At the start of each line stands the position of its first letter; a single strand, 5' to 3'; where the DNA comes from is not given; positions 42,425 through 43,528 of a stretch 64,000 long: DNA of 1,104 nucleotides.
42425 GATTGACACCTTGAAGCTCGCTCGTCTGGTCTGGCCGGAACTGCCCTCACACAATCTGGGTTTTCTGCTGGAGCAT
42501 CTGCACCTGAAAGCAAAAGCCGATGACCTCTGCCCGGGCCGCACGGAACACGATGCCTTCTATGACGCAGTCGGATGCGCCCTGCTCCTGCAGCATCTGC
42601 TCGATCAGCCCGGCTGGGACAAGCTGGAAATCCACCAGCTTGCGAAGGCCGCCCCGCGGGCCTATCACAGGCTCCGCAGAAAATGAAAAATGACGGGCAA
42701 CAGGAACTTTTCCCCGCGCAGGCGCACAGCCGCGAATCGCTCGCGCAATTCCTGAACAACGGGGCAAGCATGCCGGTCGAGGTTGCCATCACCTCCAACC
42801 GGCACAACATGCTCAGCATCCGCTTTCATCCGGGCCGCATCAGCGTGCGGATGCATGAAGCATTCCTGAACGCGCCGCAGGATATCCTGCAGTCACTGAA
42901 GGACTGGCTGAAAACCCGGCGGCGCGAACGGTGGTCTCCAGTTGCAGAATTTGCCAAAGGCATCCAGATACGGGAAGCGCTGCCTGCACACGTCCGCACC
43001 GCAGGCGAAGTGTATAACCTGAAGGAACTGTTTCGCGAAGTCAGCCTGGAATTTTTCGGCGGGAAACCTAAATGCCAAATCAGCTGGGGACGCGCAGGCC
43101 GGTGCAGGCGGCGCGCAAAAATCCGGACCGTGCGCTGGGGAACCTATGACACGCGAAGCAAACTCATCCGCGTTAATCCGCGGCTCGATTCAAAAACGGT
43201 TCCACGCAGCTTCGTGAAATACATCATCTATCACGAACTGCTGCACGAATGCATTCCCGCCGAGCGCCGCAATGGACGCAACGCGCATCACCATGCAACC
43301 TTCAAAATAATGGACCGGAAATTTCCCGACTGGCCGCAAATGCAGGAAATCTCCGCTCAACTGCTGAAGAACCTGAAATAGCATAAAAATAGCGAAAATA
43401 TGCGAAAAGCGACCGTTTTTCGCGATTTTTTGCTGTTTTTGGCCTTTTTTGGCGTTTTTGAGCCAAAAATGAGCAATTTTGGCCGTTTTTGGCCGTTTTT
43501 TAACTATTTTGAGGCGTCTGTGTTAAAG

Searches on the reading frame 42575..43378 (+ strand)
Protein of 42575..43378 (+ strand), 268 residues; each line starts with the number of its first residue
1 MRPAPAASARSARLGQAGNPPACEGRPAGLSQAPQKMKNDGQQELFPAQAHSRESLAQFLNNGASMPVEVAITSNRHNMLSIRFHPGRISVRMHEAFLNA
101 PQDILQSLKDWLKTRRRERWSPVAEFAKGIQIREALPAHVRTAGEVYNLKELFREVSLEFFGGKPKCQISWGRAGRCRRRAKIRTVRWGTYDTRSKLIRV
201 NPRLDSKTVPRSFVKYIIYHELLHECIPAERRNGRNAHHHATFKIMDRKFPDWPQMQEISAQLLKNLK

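Call 33: search_protein_families(library=pfam, proteins=[window:42575-43378:+])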
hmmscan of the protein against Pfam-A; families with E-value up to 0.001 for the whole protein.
window:42575-43378:+ (268 aa): 2 families
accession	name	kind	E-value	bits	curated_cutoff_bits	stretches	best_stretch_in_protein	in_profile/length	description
PF10263.15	SprT-like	-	4.2e-07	30.2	25.6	1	150-250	2-95/108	SprT-like family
PF01863.23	YgjP-like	-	5.9e-06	26.9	26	1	179-256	132-200/207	YgjP-like, metallopeptidase domain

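Call 43: find_related_loci(query=window:42575-43378:+, collection=metagenome_contigs, flank=10000)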
Query window:42575-43378:+ (268 aa) in metagenome_contigs; peptide patterns used: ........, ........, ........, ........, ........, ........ (x = any residue, [..] = any of these).
119 stretches matched a pattern; 2 encode a relative of the query (tblastn E <= 1e-3); 2 distinct loci.
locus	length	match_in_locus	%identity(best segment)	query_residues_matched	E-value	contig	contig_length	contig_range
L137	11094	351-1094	86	14-261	2e-142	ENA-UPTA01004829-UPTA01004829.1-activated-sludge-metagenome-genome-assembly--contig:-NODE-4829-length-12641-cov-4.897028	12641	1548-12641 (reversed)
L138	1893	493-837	31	134-247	8e-9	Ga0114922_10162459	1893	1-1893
